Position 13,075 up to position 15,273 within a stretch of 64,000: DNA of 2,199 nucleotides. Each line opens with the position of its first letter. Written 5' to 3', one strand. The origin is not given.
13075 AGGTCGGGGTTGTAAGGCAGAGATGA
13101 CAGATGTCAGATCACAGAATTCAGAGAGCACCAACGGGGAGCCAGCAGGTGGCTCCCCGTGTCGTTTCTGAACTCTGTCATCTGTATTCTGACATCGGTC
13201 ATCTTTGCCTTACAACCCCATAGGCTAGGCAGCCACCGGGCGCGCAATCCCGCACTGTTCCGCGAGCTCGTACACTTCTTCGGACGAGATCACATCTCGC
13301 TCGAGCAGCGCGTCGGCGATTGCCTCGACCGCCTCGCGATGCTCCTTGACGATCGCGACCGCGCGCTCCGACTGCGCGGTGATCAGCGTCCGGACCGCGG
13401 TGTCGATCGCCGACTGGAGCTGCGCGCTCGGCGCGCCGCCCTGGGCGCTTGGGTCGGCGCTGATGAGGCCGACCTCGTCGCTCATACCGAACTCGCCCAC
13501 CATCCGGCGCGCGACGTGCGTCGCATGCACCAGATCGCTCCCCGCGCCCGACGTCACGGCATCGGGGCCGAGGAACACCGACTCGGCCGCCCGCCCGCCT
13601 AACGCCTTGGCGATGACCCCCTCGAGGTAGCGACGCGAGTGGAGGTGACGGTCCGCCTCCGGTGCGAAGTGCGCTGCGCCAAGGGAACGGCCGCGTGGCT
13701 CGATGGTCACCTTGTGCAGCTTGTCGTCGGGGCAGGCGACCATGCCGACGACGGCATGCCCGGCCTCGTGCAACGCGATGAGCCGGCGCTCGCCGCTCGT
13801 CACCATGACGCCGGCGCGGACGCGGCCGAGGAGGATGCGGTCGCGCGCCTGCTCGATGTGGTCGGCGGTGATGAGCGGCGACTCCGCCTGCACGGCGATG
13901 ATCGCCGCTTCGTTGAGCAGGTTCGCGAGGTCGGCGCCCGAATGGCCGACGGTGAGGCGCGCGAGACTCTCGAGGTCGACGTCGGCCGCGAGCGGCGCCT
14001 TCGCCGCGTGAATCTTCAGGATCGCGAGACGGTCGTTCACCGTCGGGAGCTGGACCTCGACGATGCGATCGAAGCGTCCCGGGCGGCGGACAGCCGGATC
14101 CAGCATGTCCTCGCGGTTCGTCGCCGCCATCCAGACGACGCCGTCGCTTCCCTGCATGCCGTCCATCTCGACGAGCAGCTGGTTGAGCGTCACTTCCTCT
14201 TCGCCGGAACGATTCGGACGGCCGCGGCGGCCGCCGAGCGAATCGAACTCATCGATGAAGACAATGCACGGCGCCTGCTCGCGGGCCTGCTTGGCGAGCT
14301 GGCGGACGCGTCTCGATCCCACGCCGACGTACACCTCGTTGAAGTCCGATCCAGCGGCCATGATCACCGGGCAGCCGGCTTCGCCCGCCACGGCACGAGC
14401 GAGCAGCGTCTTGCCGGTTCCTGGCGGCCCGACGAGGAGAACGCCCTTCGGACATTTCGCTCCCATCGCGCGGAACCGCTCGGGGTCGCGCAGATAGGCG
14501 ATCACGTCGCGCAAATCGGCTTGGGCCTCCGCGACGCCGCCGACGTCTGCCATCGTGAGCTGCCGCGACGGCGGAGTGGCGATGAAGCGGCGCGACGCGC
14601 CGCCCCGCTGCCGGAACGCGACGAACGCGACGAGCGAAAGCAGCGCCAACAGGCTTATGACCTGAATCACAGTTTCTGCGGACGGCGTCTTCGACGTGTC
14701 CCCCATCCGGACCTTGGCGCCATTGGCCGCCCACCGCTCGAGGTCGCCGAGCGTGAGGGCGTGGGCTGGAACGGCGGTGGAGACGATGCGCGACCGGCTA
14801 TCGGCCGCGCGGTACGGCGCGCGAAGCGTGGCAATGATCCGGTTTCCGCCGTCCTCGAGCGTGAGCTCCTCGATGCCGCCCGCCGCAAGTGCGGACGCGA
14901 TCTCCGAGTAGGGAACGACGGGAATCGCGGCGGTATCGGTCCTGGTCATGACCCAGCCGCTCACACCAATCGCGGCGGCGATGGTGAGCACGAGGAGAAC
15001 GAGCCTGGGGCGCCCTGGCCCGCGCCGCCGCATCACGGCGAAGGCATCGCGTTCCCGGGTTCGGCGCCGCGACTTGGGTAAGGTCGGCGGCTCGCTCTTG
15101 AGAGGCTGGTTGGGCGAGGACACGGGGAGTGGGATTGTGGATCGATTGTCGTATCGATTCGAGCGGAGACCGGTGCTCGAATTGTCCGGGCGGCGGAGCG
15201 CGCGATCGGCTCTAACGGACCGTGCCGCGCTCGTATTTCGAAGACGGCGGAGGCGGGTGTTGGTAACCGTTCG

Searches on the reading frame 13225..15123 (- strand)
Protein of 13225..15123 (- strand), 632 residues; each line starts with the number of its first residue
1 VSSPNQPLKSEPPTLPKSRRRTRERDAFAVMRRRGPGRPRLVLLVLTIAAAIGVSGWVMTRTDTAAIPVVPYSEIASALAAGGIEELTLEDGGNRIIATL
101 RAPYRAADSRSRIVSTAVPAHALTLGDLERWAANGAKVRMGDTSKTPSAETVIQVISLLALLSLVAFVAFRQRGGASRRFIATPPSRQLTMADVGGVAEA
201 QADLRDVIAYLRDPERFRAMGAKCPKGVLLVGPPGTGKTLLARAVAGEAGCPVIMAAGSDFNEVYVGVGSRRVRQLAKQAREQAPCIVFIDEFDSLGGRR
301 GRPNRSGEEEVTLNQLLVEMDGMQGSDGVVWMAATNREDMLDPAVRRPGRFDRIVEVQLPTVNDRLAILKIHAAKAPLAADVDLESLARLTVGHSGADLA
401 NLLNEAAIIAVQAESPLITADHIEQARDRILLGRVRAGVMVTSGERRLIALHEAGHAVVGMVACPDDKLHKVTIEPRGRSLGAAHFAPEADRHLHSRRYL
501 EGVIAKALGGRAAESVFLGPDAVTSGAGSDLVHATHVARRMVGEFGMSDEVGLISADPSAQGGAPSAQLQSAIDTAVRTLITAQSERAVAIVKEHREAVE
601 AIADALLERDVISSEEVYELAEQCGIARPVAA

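Call 89: search_protein_families(library=pfam, proteins=[window:13225-15123:-], max_evalue=0.00001)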
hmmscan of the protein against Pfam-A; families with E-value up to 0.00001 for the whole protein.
window:13225-15123:- (632 aa): 3 families
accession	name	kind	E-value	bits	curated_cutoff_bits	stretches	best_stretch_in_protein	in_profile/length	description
PF01434.24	Peptidase_M41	-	3.9e-52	177.3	29.9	1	440-620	2-191/191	Peptidase family M41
PF00004.35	AAA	-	4.6e-42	144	21.2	1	228-358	1-130/131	ATPase family associated with various cellular activities (AAA)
PF17862.7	AAA_lid_3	-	2.2e-12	46.7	27.2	1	381-425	1-45/45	AAA+ lid domain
